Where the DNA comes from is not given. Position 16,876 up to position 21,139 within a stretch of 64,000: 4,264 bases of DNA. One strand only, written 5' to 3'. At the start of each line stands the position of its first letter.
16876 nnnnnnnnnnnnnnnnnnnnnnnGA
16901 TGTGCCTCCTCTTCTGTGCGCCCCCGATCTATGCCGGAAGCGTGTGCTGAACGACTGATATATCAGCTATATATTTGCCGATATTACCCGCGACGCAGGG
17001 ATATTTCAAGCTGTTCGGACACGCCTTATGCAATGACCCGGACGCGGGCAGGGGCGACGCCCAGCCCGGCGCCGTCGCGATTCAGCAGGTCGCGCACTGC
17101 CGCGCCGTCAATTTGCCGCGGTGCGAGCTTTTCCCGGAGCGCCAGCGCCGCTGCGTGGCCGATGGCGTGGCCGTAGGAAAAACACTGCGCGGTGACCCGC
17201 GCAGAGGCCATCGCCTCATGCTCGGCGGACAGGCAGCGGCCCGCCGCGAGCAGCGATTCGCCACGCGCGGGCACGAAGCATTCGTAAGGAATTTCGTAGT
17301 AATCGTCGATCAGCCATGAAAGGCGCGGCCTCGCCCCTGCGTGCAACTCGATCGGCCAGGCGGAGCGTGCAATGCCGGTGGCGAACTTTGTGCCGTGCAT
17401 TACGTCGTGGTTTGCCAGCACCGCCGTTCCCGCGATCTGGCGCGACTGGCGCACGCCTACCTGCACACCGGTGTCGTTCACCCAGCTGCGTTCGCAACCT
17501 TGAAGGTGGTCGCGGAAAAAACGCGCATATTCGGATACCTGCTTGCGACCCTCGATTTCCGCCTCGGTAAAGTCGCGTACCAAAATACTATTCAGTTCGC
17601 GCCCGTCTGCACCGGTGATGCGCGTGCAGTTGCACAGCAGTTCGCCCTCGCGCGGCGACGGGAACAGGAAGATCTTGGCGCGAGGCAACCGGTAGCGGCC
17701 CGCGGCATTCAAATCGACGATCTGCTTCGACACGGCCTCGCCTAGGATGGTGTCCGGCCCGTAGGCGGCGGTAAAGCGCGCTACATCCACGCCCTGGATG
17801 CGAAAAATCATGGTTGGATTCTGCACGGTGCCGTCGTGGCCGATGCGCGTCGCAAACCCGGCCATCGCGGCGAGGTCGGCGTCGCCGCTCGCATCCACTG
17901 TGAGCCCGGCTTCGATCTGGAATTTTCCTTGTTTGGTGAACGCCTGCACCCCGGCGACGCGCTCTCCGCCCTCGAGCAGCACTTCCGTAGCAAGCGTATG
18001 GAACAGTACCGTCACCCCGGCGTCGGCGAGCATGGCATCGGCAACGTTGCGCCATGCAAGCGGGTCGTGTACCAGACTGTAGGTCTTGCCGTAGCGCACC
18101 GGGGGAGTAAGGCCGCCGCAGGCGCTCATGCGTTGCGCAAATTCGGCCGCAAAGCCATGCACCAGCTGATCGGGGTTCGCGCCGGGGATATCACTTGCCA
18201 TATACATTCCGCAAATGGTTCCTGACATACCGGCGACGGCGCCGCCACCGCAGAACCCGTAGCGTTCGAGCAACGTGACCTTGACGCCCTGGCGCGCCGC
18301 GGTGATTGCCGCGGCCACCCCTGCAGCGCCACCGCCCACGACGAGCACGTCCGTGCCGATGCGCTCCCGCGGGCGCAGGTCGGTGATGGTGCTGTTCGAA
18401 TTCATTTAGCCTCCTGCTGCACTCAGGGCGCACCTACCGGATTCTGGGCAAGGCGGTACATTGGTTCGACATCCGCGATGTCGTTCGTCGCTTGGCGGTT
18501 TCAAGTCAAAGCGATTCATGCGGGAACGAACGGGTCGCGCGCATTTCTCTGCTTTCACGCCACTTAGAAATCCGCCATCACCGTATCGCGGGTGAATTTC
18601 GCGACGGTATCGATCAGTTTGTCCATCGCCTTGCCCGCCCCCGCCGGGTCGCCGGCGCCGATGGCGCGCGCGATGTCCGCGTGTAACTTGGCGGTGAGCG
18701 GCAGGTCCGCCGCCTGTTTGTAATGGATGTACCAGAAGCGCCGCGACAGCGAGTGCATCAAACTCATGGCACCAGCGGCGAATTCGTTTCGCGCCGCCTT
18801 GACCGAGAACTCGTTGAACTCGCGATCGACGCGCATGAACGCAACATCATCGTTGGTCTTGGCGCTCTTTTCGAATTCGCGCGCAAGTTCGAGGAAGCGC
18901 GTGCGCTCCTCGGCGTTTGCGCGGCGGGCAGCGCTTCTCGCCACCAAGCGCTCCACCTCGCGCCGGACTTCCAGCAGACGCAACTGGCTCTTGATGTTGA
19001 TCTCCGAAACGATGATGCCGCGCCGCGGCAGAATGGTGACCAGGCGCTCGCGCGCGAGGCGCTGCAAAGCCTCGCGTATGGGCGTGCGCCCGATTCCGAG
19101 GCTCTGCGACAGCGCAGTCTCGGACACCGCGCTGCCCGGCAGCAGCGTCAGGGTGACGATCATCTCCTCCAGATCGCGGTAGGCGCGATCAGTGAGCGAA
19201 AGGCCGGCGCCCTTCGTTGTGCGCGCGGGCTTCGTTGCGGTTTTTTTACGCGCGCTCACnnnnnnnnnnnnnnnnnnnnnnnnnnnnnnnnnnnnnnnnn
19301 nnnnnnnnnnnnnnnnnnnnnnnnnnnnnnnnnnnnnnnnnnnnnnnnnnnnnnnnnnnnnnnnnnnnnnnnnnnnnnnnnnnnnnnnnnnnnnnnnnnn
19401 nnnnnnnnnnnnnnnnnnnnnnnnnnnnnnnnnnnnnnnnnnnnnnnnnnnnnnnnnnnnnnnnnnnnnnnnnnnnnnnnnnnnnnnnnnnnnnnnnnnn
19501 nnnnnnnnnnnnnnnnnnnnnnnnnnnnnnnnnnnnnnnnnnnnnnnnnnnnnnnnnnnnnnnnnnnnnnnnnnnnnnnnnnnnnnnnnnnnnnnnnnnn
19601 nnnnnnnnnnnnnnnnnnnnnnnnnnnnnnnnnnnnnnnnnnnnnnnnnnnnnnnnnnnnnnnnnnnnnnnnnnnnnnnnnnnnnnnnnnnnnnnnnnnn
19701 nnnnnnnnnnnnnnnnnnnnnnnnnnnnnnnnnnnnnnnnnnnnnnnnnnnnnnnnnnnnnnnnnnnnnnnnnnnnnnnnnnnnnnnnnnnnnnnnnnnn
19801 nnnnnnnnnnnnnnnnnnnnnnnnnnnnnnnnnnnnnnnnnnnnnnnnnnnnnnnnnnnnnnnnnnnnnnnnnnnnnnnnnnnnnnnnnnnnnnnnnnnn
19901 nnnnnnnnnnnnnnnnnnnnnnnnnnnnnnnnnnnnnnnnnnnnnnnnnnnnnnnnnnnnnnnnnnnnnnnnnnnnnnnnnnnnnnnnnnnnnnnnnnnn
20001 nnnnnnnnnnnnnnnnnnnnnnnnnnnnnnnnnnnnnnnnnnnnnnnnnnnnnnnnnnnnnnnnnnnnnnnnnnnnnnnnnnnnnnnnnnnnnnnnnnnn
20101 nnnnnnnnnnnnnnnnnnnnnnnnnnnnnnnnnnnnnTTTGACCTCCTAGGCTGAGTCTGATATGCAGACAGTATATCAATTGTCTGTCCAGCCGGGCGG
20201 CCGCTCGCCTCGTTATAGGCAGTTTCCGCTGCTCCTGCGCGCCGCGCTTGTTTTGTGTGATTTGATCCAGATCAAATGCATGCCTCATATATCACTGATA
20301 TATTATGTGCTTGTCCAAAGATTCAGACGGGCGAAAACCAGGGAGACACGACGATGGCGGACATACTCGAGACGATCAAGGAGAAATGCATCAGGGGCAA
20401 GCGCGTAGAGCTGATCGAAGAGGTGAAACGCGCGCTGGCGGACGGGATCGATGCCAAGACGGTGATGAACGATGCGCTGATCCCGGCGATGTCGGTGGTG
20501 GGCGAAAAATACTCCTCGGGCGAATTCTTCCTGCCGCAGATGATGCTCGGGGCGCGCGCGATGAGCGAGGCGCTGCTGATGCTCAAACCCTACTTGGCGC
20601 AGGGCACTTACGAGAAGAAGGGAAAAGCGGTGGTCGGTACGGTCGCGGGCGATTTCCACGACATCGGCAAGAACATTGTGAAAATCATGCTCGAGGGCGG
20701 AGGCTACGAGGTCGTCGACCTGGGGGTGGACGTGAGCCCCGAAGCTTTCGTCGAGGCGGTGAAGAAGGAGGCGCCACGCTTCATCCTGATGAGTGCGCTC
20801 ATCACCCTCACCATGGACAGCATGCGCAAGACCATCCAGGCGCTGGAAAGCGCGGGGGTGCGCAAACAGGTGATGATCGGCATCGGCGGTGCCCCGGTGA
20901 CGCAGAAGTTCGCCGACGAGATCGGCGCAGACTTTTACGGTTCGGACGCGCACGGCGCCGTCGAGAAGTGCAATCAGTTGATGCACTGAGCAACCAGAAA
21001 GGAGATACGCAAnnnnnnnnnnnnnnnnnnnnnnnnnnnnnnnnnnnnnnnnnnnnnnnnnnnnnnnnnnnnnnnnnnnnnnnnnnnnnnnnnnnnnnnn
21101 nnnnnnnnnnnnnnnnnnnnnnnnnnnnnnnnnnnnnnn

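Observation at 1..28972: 29-kb supercluster: three corrinoid-dependent methyltransferase modules feeding tetrahydrofolate, set among O2-dependent oxygenases and three uptake systems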

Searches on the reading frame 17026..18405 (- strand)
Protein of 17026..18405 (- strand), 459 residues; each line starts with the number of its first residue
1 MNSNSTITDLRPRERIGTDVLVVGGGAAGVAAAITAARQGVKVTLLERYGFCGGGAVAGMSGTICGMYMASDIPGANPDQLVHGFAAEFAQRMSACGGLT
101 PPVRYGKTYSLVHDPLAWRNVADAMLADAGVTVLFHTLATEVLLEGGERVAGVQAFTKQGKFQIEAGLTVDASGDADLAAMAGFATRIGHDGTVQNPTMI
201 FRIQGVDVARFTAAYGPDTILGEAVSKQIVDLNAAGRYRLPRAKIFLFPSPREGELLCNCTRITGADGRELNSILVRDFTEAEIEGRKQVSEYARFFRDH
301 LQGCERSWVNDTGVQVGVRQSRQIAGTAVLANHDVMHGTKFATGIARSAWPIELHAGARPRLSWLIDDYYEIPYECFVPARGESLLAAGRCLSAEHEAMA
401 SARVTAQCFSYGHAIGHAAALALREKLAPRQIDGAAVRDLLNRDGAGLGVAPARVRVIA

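Call 5: search_protein_families(library=pfam, proteins=[window:17026-18405:-])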
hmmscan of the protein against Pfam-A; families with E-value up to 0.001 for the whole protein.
window:17026-18405:- (459 aa): 10 families
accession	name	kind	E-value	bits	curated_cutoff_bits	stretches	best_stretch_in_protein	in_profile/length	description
PF12831.13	FAD_oxidored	-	4.5e-119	398.9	27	1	19-441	1-416/416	FAD dependent oxidoreductase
PF00890.30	FAD_binding_2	-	2.1e-10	40.8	20.4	1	19-92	1-78/414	FAD binding domain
PF01266.30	DAO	-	9.5e-09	35.7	27.9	1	19-70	1-51/353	FAD dependent oxidoreductase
PF01946.23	Thi4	-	1.1e-06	28.5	26.2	1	17-59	17-60/235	Thi4 family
PF07992.20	Pyr_redox_2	-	1.3e-06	28.5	26.1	1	19-52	2-35/291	Pyridine nucleotide-disulphide oxidoreductase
PF01134.28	GIDA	-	7e-06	25.8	22.1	1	19-46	1-28/391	Glucose inhibited division protein A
PF00070.33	Pyr_redox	-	5.1e-05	24.2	22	0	20-48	2-30/82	Pyridine nucleotide-disulphide oxidoreductase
PF13450.12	NAD_binding_8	-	6.7e-05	23.5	21.9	1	22-55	1-34/68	NAD(P)-binding Rossmann-like domain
PF03486.20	HI0933_like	-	6.9e-05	22.8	50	1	19-49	2-32/244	HI0933-like protein Rossmann domain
PF01494.25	FAD_binding_3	-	0.00013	21.7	22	1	18-49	2-33/349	FAD binding domain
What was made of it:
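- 17026..18405 (-): FAD-dependent oxidoreductase (PF12831). Pfam 399 bits (call 5).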

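Call 8: search_protein_families(library=ncbifam, proteins=[window:17026-18405:-], max_evalue=0.01)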
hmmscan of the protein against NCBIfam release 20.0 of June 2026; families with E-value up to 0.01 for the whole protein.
window:17026-18405:- (459 aa): 99 families (the best 25 are shown)
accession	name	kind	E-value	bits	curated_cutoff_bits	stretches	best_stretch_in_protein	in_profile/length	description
NF004789.0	PRK06134.1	subfamily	3.5e-10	39.1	747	1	15-58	10-52/581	FAD-dependent oxidoreductase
NF004834.1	PRK06185.1-3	subfamily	1.5e-08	33.9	500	2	14-49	4-39/420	FAD-dependent oxidoreductase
NF010374.0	PRK13800.1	equivalog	3.5e-08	32.2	1196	1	7-64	3-61/898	fumarate reductase/succinate dehydrogenase flavoprotein subunit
NF005510.0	PRK07121.1-3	subfamily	4.2e-08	32.4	481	1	16-71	21-72/492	FAD-binding protein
NF005511.0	PRK07121.1-4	equivalog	4.3e-08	32.1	466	1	18-64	21-64/553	FAD-binding protein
NF009477.0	PRK12843.1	equivalog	4.6e-08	31.9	758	1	16-58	15-57/578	FAD-dependent oxidoreductase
NF009476.0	PRK12839.1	equivalog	6.9e-08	31.1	940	1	15-56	6-47/572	FAD-dependent oxidoreductase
TIGR01372.1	soxA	subfamily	7.3e-08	30.7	1164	1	18-66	169-216/996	sarcosine oxidase subunit alpha family protein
TIGR03997.1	mycofact_OYE_2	equivalog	1.5e-07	30.2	793.15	1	16-62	379-424/645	mycofactocin system FadH/OYE family oxidoreductase 2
NF004833.1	PRK06185.1-1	subfamily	3.4e-07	29.4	488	1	18-49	3-34/403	FAD-dependent oxidoreductase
NF006130.0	PRK08274.1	equivalog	9.5e-07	28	369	1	18-48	6-36/467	FAD-dependent tricarballylate dehydrogenase TcuA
NF004835.0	PRK06185.1-4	equivalog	1.4e-06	27.4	601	1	12-50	5-43/411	FAD-dependent oxidoreductase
TIGR03140.1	AhpF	equivalog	1.4e-06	27.1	502.9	1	17-46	212-241/515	alkyl hydroperoxide reductase subunit F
NF005882.1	PRK07843.1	equivalog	1.5e-06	27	788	1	19-58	3-42/547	3-oxosteroid 1-dehydrogenase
NF053677.1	Desat2ChcC2Cyan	equivalog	2.1e-06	26.4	900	1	18-56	1-39/558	4-oxocyclohex-2-ene-1-carboxylate 5-dehydrogenase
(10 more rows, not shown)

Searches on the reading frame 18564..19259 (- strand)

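Call 5: search_protein_families(library=pfam, proteins=[window:18564-19259:-])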
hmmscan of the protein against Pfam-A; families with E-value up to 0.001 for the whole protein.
window:18564-19259:- (231 aa): 2 families
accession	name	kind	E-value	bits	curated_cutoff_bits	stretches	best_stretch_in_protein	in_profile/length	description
PF07729.17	FCD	-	2.7e-22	80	24.3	1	95-217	2-124/125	FCD domain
PF00392.27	GntR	-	8.9e-17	61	27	1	23-84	2-64/64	Bacterial regulatory proteins, gntR family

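Call 8: search_protein_families(library=ncbifam, proteins=[window:18564-19259:-], max_evalue=0.01)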
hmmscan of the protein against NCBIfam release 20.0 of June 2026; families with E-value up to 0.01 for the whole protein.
window:18564-19259:- (231 aa): 12 families
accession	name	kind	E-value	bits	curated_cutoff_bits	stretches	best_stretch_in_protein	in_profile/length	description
TIGR03338.1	phnR_burk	equivalog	1.1e-20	74.1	271.5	1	21-215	11-205/212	phosphonate utilization associated transcriptional regulator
NF003011.0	PRK03837.1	subfamily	7.2e-13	48.7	260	2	95-221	107-231/241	transcriptional regulator NanR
NF008504.0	PRK11414.1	equivalog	2.5e-12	47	225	1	14-148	4-138/221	GntR family transcriptional regulator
NF008576.0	PRK11534.1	equivalog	2.7e-09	37.1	218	1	26-134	12-120/225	DNA-binding transcriptional regulator CsiR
NF007001.0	PRK09464.1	equivalog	1.9e-08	34.3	330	1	22-212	11-221/254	pyruvate dehydrogenase complex transcriptional repressor PdhR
NF007741.0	PRK10421.1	equivalog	8e-07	28.7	311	1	22-74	8-61/262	transcriptional regulator LldR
NF003444.0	PRK04984.1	equivalog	1.4e-05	24.8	189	1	41-97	27-84/239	fatty acid metabolism transcriptional regulator FadR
TIGR02812.1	fadR_gamma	equivalog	1.5e-05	24.8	249.2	1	41-99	26-85/235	fatty acid metabolism transcriptional regulator FadR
TIGR02018.2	his_ut_repres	equivalog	2.7e-05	23.7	220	1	28-133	6-113/226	histidine utilization transcriptional repressor HutC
NF052282.1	PLP_TF_PdxR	equivalog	8.1e-05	21.8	320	1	24-108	4-77/448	MocR-like pyridoxine biosynthesis transcription factor PdxR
TIGR02404.1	trehalos_R_Bsub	equivalog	0.0036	16.9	211.95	1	25-87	4-67/233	trehalose operon repressor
NF052281.1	rhizopine_MocR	equivalog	0.0055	15.4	650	1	20-106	17-105/479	rhizopine catabolism transcriptional regulator MocR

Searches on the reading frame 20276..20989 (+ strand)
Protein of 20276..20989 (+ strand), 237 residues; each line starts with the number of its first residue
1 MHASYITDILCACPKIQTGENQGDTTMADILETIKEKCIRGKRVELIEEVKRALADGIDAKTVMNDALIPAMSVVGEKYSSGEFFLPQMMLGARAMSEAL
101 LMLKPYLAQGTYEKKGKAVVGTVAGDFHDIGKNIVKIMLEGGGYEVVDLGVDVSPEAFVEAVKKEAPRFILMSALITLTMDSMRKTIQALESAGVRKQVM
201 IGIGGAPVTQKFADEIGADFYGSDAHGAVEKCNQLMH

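Call 5: search_protein_families(library=pfam, proteins=[window:20276-20989:+])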
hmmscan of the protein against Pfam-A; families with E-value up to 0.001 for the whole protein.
window:20276-20989:+ (237 aa): 2 families
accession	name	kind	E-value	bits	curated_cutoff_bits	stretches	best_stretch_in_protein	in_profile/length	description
PF02310.24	B12-binding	-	2.5e-26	92.3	32.1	1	116-226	1-117/121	B12 binding domain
PF02607.22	B12-binding_2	-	5.3e-18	65.4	23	1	31-104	2-74/74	B12 binding domain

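Call 7: search_protein_families(library=ncbifam, proteins=[window:20276-20989:+], max_evalue=0.01)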
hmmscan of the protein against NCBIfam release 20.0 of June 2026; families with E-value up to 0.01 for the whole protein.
window:20276-20989:+ (237 aa): 15 families
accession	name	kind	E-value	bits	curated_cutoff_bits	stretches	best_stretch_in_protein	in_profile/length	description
NF047996.1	corrin_MtgC_2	exception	1.2e-61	207.9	370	1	27-236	1-210/212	glycine betaine-specific corrinoid protein MtgC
TIGR02370.1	pyl_corrinoid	subfamily_domain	8.1e-55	185.3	215.3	1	39-227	7-196/197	methyltransferase cognate corrinoid protein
NF041607.1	dimeth_corrin_MtbC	equivalog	1.7e-49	168.1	350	1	39-235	6-202/203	dimethylamine corrinoid protein MtbC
NF047995.1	corrinoid_MtgC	exception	1.2e-48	165.5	310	1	27-236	1-213/215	glycine betaine-specific corrinoid protein MtgC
NF040669.1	MtaC2_Meth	equivalog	7.2e-44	150.1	450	1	31-233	43-243/267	methanol--corrinoid protein MtaC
TIGR02082.1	metH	equivalog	2.6e-41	141.3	1010.85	1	24-236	640-858/1182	methionine synthase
NF040655.1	MtaC_Meth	equivalog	8.2e-41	139.7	420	1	29-233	34-235/253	methanol--corrinoid protein MtaC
NF007024.0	PRK09490.1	equivalog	2.4e-34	118.4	1497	1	47-210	681-844/1234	methionine synthase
NF002612.0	PRK02261.1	equivalog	1.1e-11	44.4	110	1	114-209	2-96/148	methylaspartate mutase subunit S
NF040743.1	ornith_mutase_E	equivalog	2.8e-09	35.5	800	1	109-227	589-715/730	D-ornithine 4,5-aminomutase subunit OraE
NF052385.1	Lys_5_6_beta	equivalog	1.6e-07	31.3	280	1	145-220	140-218/241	lysine 5,6-aminomutase subunit beta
TIGR01501.1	MthylAspMutase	equivalog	3e-07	30.2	135.8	1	118-208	4-93/134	methylaspartate mutase subunit S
NF052513.1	TransRegCarH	equivalog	1.7e-06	27.5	400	1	60-221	112-264/274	HTH-type transcriptional repressor CarH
TIGR00640.1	acid_CoA_mut_C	subfamily_domain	0.00037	20.5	57.45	1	118-206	5-92/132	methylmalonyl-CoA mutase C-terminal domain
NF045497.1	IsobCoAmut_IcmF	equivalog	0.00063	17.6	1500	1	125-210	12-97/1076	fused isobutyryl-CoA mutase/GTPase IcmF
